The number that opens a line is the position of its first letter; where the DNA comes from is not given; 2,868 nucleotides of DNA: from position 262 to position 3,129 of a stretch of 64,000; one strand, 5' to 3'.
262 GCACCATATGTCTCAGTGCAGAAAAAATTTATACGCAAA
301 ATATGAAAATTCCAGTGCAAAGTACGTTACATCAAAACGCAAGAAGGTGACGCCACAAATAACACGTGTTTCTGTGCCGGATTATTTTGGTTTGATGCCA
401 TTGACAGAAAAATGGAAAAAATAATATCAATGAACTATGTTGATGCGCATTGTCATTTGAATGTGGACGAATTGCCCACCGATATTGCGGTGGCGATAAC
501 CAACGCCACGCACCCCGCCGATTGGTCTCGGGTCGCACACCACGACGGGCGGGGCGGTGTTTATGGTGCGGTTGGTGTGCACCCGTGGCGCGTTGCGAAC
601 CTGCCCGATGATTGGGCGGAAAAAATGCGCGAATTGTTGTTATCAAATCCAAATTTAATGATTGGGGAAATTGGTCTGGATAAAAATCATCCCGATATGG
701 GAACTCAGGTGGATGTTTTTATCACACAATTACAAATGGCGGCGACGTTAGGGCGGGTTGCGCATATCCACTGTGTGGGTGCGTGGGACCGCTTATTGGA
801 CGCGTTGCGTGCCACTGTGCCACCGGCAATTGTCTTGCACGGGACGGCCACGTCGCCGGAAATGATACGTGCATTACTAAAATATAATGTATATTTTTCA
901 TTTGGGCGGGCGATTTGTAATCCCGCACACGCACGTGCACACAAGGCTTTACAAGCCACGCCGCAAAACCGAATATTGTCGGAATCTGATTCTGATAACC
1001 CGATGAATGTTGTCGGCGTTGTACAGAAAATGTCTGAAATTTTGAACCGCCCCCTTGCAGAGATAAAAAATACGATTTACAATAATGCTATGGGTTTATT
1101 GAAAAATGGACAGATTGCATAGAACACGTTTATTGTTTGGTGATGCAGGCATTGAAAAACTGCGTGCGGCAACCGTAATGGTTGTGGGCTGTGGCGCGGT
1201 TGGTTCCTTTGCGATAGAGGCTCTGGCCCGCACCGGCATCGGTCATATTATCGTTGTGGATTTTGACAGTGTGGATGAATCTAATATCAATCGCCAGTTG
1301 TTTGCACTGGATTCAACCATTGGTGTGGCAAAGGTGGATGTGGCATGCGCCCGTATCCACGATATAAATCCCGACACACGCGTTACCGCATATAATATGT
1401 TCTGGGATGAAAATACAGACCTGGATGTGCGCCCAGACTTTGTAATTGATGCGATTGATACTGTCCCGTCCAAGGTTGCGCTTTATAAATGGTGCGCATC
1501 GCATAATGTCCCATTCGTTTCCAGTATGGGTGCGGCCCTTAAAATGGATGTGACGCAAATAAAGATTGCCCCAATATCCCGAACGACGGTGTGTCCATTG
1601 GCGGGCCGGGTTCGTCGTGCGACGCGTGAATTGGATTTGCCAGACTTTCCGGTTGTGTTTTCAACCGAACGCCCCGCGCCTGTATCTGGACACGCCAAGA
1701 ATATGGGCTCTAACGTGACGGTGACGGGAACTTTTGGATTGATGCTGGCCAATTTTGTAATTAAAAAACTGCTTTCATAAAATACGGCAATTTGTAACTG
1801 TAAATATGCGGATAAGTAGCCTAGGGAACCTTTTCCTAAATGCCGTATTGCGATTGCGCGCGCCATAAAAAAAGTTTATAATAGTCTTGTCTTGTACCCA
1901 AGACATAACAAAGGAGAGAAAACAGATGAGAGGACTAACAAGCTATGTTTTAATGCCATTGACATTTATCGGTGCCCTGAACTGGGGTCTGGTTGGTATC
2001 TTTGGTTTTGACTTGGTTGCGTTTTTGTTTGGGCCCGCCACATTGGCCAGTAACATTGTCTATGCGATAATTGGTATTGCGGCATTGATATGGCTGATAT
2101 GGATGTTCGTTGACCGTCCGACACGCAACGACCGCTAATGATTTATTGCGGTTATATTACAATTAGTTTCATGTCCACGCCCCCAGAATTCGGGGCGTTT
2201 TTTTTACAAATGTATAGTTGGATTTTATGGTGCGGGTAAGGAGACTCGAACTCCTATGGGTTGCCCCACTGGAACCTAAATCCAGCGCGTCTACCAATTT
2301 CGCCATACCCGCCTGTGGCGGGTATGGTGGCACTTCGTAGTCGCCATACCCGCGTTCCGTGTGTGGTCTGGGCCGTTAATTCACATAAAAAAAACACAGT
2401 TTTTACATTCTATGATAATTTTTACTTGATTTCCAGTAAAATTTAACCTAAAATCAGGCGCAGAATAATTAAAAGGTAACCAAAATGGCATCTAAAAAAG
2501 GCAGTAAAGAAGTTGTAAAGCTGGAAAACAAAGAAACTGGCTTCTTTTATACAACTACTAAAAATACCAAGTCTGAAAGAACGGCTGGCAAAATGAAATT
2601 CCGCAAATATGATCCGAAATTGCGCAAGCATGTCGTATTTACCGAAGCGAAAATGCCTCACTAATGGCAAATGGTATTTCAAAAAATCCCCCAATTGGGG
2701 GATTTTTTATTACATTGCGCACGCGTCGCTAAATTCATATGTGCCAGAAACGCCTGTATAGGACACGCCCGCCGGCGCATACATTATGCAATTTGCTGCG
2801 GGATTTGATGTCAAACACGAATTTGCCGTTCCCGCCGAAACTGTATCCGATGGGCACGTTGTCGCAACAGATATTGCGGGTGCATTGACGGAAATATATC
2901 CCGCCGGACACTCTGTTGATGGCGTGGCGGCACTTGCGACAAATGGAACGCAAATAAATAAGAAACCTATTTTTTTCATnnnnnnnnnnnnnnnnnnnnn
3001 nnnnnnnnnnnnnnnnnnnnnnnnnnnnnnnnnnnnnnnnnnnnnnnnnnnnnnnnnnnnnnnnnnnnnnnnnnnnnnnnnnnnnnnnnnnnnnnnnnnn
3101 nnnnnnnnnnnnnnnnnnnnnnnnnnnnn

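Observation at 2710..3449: Paralogous family of secreted cysteine-rich proteins at three loci (2710-3449, 43995-44715, 49610-50936), including a fused A+B form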

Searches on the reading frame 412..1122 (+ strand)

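Call 72: search_protein_families(library=pfam, max_evalue=0.1, proteins=[window:412-1122:+])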
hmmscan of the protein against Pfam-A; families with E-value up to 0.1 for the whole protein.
window:412-1122:+ (236 aa): 1 family
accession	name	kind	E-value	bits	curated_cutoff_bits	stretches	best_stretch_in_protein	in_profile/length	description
PF01026.27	TatD_DNase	-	4.1e-37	128.4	27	1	10-229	1-251/253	TatD related DNase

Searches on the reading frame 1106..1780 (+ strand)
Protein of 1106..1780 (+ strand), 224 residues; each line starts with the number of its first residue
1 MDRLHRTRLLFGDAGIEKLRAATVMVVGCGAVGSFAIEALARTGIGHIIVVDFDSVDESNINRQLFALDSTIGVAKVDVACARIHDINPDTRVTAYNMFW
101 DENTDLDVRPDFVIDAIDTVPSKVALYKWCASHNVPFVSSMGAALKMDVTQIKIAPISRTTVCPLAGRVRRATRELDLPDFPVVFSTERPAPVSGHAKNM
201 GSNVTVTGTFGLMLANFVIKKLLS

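Call 72: search_protein_families(library=pfam, max_evalue=0.1, proteins=[window:1106-1780:+])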
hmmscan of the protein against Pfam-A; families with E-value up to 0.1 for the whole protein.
window:1106-1780:+ (224 aa): 9 families
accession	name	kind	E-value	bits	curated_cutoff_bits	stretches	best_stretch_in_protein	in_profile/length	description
PF00899.27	ThiF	-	1.5e-42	145.8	28.1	1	9-223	6-203/238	ThiF family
PF03435.24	Sacchrp_dh_NADP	-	0.00032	21.5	25.1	1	24-139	1-97/129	Saccharopine dehydrogenase NADP binding domain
PF01262.27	AlaDh_PNT_C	-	0.012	15.5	23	1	15-59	22-65/214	Alanine dehydrogenase/PNT, C-terminal domain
PF13241.12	NAD_binding_7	-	0.013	16.5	22.1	1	18-136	4-88/104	Putative NAD(P)-binding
PF01488.26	Shikimate_DH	-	0.015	15.8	24.3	1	17-52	8-43/138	Shikimate / quinate 5-dehydrogenase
PF02254.24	TrkA_N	-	0.027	15.2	23.8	1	24-61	1-37/116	TrkA-N domain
PF00208.27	ELFV_dehydrog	-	0.035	14.3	23.4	1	14-53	25-64/241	Glutamate/Leucine/Phenylalanine/Valine dehydrogenase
PF03721.20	UDPG_MGDP_dh_N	-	0.059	13.4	27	1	23-64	2-42/187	UDP-glucose/GDP-mannose dehydrogenase family, NAD binding domain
PF02558.23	ApbA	-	0.063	13.3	22.2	1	24-70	1-45/150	Ketopantoate reductase PanE/ApbA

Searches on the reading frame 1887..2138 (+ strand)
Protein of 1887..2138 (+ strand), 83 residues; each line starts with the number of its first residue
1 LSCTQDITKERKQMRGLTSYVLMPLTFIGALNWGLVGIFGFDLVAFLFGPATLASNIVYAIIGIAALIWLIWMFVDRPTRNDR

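Call 72: search_protein_families(library=pfam, max_evalue=0.1, proteins=[window:1887-2138:+])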
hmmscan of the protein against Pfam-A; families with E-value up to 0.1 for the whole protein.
window:1887-2138:+ (83 aa): 3 families
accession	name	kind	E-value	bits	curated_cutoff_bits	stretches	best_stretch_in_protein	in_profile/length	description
PF04070.17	DUF378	-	1.4e-17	63.8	25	1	19-72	4-58/60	Domain of unknown function (DUF378)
PF20990.2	DUF2207_C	-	0.021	15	33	1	25-80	140-194/247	Predicted membrane protein (DUF2207) C-terminal domain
PF00951.23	Arteri_Gl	-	0.022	15.1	24.9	1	50-78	78-106/179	Arterivirus GL envelope glycoprotein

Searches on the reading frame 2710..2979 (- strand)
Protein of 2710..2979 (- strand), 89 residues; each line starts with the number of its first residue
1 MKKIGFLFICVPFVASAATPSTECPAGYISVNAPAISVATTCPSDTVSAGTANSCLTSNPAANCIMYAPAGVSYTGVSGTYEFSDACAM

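Call 9: search_protein_families(library=pfam, max_evalue=1, proteins=[window:2710-2979:-])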
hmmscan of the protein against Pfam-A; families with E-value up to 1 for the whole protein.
window:2710-2979:- (89 aa): 0 families

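Call 10: search_protein_families(library=ncbifam, max_evalue=1, proteins=[window:2710-2979:-])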
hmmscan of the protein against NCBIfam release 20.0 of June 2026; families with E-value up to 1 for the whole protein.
window:2710-2979:- (89 aa): 0 families

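Call 49: find_homologous_proteins(query=A7, max_evalue=0.01)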
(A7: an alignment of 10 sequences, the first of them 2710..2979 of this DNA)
Query A7 (10 sequences) (89 aa, profile of the alignment): 342 proteins with E <= 0.01 among 3332 candidates; the best 120 are listed.
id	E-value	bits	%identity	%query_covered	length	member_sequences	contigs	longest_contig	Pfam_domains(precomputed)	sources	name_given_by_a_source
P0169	7.2e-40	153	63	100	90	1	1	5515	-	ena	-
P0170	1.3e-39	152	63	100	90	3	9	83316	-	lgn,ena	-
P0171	2.5e-39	151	65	100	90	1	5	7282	-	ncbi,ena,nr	ncbi:MAG: hypothetical protein IJD41_00195 [Alphaproteobacteria bacterium]|nr:hypothetical protein [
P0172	3.0e-39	151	66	100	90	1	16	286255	-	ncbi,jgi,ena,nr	ncbi:MAG: hypothetical protein E7009_00010 [Alphaproteobacteria bacterium]|nr:hypothetical protein [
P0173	4.3e-39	150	64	100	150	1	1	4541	-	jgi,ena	-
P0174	6.6e-39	150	63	100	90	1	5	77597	-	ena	-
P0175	7.6e-39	149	67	100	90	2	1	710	-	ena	-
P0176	8.9e-39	149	63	100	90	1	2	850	-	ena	-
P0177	9.7e-39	149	67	100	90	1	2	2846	-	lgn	-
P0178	1.1e-38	149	65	100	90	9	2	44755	-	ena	-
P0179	1.4e-38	149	61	100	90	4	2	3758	-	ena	-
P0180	1.5e-38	149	65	100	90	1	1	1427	-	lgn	-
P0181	1.6e-38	148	64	100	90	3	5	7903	-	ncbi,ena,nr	ncbi:MAG: hypothetical protein IJO18_04115 [Alphaproteobacteria bacterium]|nr:hypothetical protein [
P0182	2.0e-38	148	63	100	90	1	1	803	-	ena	-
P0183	2.4e-38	148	66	100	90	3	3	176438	-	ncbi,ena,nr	ncbi:MAG: hypothetical protein J6L70_02850 [Alphaproteobacteria bacterium]|nr:hypothetical protein [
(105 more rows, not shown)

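Call 62: search_protein_families(library=phrogs, max_evalue=1, proteins=[window:2710-2979:-])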
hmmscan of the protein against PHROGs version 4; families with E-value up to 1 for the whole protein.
window:2710-2979:- (89 aa): 1 family
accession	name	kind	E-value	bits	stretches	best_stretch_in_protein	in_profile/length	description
phrog_31013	-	unknown function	0.15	13.3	0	18-42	26-50/72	-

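Call 66: predict_structure(alignment_id=A9)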
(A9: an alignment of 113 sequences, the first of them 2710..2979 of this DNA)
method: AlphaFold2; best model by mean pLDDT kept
length: 89 residues; sequences in the alignment: 113
mean_pLDDT: 63.8   pTM: 0.32
mean pLDDT of the five models: 63.8, 53.1, 51.3, 47.8, 44.7
residues with pLDDT >= 90: 0; 70-90: 24; 50-70: 59; < 50: 6
segments of 3 or more residues with pLDDT < 50: 17-21
pLDDT, mean of each block of 10 residues (from residue 1): 55 53 59 65 72 65 62 74 71
secondary structure, 60 per line:
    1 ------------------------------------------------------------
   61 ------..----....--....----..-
elements in order: E73-76 E79-82
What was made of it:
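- B is not confidently modelled, and its model shows only short strands (call 66).
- Tried and rejected: The B structure from 113 sequences stayed poor (call 66).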

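Call 74: fold_search(model_id=the predicted structure, library=pdb)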
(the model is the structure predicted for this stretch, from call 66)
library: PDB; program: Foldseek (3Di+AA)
matches with E <= 10: 7; with E <= 0.001: 0
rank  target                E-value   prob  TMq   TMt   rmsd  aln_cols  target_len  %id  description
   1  8a5d_X                7.4e+00  0.03  0.15  0.28   6.7        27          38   15  Structure of Arp4-Ies4-N-actin-Arp8-Ino80HSA subcomplex (A-module) of Chaetomium thermophilum INO80 (released 2022-12-28)
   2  8a5q_X                8.4e+00  0.03  0.15  0.22   6.8        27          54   15  Structure of Arp4-Ies4-N-actin-Arp8-Ino80HSA subcomplex (A-module) of Chaetomium thermophilum INO80 on straight DNA (released 2022-12-14)
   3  9kwb_A                9.0e+00  0.09  0.22  0.02   3.7        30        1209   13  Cas12a-PCPS-dark (released 2025-07-16)
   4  9kwc_A                9.0e+00  0.08  0.22  0.02   3.7        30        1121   13  Cas12a-PCPS-light (released 2025-07-16)
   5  6nmc_A                9.0e+00  0.06  0.22  0.02   5.2        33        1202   12  CryoEM structure of the LbCas12a-crRNA-2xAcrVA1 complex (released 2019-06-12)
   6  8y04_A                9.6e+00  0.08  0.22  0.02   3.7        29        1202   14  Crystal structure of LbCas12a in complex with crRNA and 6nt target DNA (released 2025-01-01)
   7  6omv_B                9.6e+00  0.07  0.22  0.02   4.0        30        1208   13  CryoEM structure of the LbCas12a-crRNA-AcrVA4-DNA complex (released 2019-06-12)
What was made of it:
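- On AB5 toxins: No PDB match (calls 66, 74).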

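Call 75: search_solved_structures(query=A9, max_evalue=10)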
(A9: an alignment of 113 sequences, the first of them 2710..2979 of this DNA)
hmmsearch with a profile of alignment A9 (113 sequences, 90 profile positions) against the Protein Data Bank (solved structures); distinct sequences matched with E-value up to 10: 2.
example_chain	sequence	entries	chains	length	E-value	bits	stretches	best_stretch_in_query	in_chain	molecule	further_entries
9fq7_31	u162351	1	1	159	0.5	13.9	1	50-90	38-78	ISPR1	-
9e9c_t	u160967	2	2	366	1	12.9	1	53-80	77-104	GTP-binding protein 10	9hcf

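Call 84: find_related_loci(query=A9, collection=viral_contigs, flank=5000)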
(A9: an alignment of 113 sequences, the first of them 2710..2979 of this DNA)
Query A9 (89 aa) in viral_contigs; peptide patterns used: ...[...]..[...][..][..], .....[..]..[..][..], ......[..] (x = any residue, [..] = any of these).
20 stretches matched a pattern, but none encodes a relative of the query by tblastn (E <= 1e-3).

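Call 98: search_protein_families(library=pfam, alignment_id=A9, max_evalue=1)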
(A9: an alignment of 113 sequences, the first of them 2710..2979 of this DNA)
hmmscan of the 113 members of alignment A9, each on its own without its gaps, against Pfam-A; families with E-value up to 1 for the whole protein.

A. member 1, window:2710-2979:- (89 aa): 0 families

B. families by the number of members that match (of 113 scanned): 27 families (the first 25 are shown)
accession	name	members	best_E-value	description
PF12662.13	cEGF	44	0.00088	Complement Clr-like EGF-like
PF04942.19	CC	32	0.0003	CC domain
PF02682.21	CT_C_D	25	0.019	Carboxyltransferase domain, subdomain C and D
PF08460.16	SH3_5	19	0.01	Bacterial SH3 domain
PF15913.10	Furin-like_2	17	0.022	Furin-like repeat, cysteine-rich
PF09075.15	STb_secrete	16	0.0088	Heat-stable enterotoxin B, secretory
PF06902.16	Fer4_19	8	0.01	Divergent 4Fe-4S mono-cluster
PF14670.12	FXa_inhibition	7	0.1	Coagulation Factor Xa inhibitory site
PF09717.15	CPW_WPC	5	0.053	Plasmodium falciparum domain of unknown function (CPW_WPC)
PF07936.17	Defensin_4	5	0.09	Potassium-channel blocking toxin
PF03488.19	Ins_beta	2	0.015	Nematode insulin-related peptide beta type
PF20130.4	DUF6520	2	0.051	Family of unknown function (DUF6520)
PF00739.24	X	2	0.058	Trans-activation protein X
PF25585.1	zf-CCCH_DUS3L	2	0.063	DUS3L CCCH zinc finger domain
PF08139.17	LPAM_1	2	0.11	Prokaryotic membrane lipoprotein lipid attachment site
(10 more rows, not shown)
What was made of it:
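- Closest known: EGF-like, furin-like and CC cysteine-rich repeats. Same: 44, 32 and 17 of 113 B members give weak hits to these models (call 98).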
